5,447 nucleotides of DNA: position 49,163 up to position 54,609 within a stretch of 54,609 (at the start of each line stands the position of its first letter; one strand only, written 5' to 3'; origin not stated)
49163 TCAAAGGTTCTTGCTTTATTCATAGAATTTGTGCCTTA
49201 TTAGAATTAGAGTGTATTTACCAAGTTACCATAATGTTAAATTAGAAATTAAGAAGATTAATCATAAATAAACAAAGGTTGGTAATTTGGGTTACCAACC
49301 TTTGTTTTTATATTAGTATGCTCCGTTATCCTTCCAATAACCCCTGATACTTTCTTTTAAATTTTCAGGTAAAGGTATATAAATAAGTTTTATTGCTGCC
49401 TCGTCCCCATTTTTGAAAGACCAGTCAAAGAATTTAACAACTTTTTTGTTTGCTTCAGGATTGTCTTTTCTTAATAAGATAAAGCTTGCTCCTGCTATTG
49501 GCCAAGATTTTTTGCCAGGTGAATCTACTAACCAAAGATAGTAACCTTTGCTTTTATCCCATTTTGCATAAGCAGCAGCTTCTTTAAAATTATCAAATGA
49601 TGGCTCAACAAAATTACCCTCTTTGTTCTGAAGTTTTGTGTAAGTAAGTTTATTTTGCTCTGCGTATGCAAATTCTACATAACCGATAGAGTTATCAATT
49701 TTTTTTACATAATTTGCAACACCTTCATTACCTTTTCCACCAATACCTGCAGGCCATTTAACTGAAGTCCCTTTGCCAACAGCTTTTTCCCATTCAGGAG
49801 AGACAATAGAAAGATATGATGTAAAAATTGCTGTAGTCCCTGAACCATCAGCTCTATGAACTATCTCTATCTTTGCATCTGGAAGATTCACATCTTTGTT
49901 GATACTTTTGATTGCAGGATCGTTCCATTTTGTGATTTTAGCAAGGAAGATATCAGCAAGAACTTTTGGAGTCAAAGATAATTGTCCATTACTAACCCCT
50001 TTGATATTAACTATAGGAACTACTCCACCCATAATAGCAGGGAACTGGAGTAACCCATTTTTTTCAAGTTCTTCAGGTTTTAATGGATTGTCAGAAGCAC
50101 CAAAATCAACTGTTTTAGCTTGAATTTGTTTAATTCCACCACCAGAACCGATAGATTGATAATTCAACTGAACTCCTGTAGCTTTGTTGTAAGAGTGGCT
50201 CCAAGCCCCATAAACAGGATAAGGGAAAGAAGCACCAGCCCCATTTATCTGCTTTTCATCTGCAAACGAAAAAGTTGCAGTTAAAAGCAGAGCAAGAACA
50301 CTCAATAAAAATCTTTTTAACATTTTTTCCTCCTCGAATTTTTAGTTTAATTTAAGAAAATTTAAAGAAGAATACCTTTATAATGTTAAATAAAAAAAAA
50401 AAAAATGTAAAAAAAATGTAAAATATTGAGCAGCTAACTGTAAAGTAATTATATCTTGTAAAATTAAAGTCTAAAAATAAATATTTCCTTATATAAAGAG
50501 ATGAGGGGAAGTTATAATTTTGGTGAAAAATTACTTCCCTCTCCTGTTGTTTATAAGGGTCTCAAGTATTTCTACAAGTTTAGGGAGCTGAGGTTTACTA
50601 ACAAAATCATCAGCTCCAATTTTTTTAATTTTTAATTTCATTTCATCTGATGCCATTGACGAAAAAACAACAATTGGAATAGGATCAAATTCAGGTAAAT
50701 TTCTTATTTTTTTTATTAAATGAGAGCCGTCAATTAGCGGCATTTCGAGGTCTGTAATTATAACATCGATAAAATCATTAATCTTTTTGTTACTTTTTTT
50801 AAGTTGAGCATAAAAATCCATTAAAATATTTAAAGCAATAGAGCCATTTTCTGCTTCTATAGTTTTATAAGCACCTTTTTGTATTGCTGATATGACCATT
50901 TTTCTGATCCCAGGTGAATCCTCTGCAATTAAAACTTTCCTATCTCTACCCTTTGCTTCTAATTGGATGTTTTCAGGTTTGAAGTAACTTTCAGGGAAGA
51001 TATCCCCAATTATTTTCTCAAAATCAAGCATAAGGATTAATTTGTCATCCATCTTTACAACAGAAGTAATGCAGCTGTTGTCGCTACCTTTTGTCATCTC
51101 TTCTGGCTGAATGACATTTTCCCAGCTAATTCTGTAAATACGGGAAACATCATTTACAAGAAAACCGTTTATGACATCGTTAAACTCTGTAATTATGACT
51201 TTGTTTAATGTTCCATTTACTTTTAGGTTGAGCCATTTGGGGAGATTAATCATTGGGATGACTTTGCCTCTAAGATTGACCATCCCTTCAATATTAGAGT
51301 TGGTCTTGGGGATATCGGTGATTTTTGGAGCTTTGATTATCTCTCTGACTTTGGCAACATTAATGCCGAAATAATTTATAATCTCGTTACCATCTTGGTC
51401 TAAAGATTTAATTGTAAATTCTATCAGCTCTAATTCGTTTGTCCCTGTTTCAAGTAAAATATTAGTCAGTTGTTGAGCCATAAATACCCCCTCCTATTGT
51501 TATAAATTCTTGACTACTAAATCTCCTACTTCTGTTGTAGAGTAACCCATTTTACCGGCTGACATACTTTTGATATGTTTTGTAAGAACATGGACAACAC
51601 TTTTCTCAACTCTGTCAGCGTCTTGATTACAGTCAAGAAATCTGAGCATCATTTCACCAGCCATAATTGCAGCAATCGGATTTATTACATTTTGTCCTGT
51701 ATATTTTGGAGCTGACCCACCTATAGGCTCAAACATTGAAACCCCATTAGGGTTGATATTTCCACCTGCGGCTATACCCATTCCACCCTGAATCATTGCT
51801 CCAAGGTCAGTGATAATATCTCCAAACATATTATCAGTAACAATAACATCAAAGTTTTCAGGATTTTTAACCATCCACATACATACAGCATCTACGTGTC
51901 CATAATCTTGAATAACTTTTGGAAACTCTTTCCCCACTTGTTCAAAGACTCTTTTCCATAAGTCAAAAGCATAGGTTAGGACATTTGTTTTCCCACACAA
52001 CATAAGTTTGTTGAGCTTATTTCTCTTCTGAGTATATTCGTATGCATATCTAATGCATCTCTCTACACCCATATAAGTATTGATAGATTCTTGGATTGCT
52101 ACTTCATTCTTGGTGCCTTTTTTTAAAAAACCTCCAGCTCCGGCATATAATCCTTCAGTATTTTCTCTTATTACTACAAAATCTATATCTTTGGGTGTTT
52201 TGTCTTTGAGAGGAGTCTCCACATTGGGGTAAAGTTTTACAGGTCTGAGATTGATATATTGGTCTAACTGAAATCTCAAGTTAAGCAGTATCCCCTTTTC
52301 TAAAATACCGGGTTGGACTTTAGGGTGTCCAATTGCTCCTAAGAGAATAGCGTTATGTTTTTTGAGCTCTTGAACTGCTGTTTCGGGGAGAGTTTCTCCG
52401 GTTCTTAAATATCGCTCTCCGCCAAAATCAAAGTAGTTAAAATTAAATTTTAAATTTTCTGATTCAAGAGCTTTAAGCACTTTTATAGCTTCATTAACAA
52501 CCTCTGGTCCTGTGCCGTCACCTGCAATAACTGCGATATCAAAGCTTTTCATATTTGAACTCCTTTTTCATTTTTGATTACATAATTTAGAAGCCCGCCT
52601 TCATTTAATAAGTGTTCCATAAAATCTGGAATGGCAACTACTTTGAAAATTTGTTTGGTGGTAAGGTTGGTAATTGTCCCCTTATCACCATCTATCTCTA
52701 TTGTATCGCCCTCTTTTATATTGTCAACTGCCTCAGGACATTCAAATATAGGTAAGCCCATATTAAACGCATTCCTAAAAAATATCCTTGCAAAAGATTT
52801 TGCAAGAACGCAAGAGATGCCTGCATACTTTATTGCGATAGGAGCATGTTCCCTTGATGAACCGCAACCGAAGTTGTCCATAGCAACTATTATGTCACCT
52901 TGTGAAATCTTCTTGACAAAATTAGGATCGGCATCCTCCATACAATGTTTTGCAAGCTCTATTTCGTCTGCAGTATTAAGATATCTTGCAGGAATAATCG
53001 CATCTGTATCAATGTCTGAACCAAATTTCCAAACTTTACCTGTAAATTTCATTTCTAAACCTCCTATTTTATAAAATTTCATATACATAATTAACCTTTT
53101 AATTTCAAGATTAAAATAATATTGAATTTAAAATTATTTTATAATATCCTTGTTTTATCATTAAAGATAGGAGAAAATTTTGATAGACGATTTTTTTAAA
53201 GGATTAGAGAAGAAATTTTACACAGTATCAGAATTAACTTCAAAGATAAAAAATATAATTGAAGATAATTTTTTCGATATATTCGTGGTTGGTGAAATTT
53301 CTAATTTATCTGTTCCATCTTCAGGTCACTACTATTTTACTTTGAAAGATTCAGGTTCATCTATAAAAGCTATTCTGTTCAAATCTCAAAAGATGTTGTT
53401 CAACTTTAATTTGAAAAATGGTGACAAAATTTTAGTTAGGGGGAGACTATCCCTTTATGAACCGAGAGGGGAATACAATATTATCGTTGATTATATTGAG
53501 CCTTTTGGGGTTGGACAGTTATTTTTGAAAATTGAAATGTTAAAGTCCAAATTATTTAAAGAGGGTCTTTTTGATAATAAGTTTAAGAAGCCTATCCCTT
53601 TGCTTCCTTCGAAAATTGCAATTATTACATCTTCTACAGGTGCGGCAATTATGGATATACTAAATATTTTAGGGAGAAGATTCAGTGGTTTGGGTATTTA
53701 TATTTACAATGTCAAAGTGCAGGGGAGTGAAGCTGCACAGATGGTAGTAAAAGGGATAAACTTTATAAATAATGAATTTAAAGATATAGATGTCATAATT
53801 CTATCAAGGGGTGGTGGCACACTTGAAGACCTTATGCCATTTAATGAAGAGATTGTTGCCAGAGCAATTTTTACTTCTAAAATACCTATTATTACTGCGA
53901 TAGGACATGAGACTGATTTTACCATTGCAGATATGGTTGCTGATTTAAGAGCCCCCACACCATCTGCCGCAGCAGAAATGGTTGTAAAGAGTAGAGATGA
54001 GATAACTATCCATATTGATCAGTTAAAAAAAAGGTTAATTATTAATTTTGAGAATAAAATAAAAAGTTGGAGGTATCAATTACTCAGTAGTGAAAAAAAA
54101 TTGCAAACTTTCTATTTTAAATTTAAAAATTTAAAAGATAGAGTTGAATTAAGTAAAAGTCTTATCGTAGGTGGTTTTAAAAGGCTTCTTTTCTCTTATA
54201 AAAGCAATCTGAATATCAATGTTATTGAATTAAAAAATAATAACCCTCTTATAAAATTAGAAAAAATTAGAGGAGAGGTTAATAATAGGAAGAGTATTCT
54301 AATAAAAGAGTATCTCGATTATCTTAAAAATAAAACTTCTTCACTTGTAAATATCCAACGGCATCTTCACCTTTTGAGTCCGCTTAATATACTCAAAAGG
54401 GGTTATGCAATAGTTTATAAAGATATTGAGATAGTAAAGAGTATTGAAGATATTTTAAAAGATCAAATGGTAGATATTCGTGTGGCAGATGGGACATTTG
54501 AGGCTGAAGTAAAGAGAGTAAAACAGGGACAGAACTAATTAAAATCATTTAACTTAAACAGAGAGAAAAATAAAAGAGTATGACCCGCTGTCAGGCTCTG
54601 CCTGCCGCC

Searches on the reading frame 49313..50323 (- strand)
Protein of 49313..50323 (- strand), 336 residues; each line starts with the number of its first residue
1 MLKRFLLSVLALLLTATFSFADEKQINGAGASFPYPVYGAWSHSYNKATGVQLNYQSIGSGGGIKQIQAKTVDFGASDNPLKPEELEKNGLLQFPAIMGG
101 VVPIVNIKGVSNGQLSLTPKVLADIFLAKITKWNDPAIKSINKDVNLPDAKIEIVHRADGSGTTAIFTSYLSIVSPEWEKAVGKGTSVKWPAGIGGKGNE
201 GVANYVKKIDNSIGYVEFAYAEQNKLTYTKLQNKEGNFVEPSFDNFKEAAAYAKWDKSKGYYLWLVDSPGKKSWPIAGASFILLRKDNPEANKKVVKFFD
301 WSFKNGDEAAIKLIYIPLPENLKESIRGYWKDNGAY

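Call 77: search_protein_families(library=pfam, proteins=[window:49313-50323:-], max_evalue=0.00001)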
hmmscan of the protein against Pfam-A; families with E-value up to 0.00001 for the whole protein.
window:49313-50323:- (336 aa): 2 families
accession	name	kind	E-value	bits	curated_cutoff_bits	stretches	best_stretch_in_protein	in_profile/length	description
PF12849.12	PBP_like_2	-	1e-37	130.8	27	1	24-303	10-264/267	PBP superfamily domain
PF12727.12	PBP_like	-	4.4e-07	29.7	27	1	46-239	6-174/193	PBP superfamily domain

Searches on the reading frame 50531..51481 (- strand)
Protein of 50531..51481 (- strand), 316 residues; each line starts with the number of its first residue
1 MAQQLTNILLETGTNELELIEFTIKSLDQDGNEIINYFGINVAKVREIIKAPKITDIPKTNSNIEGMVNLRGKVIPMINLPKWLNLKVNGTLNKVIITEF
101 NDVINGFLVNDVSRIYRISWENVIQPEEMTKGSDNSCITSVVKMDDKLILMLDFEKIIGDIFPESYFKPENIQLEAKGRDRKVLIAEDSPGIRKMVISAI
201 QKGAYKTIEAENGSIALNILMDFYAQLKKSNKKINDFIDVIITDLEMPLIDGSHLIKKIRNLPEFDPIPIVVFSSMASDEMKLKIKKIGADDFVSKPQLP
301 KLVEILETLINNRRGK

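Call 77: search_protein_families(library=pfam, proteins=[window:50531-51481:-], max_evalue=0.00001)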
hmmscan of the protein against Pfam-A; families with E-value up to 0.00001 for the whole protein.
window:50531-51481:- (316 aa): 2 families
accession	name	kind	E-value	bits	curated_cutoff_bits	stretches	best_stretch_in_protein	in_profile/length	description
PF01584.24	CheW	-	1.4e-29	102.9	23.5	1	37-160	11-136/138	CheW-like domain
PF00072.30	Response_reg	-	1.1e-18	67.8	30.2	1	183-305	1-109/111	Response regulator receiver domain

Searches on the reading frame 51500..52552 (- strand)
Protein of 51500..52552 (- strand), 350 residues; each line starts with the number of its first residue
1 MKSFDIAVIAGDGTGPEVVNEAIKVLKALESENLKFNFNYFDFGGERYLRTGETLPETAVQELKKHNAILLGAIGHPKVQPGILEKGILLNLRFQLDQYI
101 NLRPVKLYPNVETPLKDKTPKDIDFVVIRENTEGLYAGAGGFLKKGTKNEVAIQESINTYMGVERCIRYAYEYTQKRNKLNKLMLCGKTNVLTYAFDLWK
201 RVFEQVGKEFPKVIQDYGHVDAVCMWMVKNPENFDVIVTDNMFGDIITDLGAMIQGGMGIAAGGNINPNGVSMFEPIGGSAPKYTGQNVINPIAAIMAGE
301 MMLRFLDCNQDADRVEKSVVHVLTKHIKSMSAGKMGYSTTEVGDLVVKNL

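Call 77: search_protein_families(library=pfam, proteins=[window:51500-52552:-], max_evalue=0.00001)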
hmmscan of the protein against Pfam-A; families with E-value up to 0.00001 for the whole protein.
window:51500-52552:- (350 aa): 1 family
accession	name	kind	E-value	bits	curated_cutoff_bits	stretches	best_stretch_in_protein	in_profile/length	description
PF00180.25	Iso_dh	-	9.6e-94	314.9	27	1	6-346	2-348/348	Isocitrate/isopropylmalate dehydrogenase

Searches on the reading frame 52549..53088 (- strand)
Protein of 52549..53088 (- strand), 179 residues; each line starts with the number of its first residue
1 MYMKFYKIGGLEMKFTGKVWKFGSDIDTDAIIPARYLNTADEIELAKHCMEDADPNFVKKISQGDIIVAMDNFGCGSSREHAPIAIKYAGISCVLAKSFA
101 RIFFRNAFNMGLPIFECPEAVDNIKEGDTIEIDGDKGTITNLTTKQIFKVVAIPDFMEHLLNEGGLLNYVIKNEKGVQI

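Call 77: search_protein_families(library=pfam, proteins=[window:52549-53088:-], max_evalue=0.00001)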
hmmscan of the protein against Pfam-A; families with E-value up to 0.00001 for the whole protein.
window:52549-53088:- (179 aa): 2 families
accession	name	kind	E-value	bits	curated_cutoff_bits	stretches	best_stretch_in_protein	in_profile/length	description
PF00694.25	Aconitase_C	-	3.2e-20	73.2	22.8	1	62-112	72-123/131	Aconitase C-terminal domain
PF06434.19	Aconitase_2_N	-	1.3e-07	32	27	1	19-171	3-171/204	Aconitate hydratase 2 N-terminus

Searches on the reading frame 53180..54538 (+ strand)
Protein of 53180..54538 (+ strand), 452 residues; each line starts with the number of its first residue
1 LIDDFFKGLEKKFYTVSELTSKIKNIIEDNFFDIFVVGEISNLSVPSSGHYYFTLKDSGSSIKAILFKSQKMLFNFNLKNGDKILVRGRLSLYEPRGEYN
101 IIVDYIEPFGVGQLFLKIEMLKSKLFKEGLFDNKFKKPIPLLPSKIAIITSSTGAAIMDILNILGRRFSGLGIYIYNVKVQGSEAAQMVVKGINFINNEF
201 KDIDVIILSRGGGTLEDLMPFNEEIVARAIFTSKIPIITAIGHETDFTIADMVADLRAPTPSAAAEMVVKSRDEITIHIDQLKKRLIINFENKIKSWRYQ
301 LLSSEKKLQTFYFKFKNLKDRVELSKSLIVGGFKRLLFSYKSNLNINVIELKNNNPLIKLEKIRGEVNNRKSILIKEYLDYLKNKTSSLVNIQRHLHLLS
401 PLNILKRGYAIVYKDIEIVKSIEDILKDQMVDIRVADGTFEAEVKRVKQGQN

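Call 77: search_protein_families(library=pfam, proteins=[window:53180-54538:+], max_evalue=0.00001)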
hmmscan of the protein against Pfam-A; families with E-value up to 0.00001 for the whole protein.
window:53180-54538:+ (452 aa): 3 families
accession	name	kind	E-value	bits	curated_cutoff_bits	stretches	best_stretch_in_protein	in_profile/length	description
PF02601.20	Exonuc_VII_L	-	1.5e-89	301.1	35.9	1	130-442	1-314/315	Exonuclease VII, large subunit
PF13742.12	tRNA_anti_2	-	6e-29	100.6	27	1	14-107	1-95/95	OB-fold nucleic acid binding domain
PF01336.31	tRNA_anti-codon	-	1.2e-12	48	27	1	36-108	3-74/75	OB-fold nucleic acid binding domain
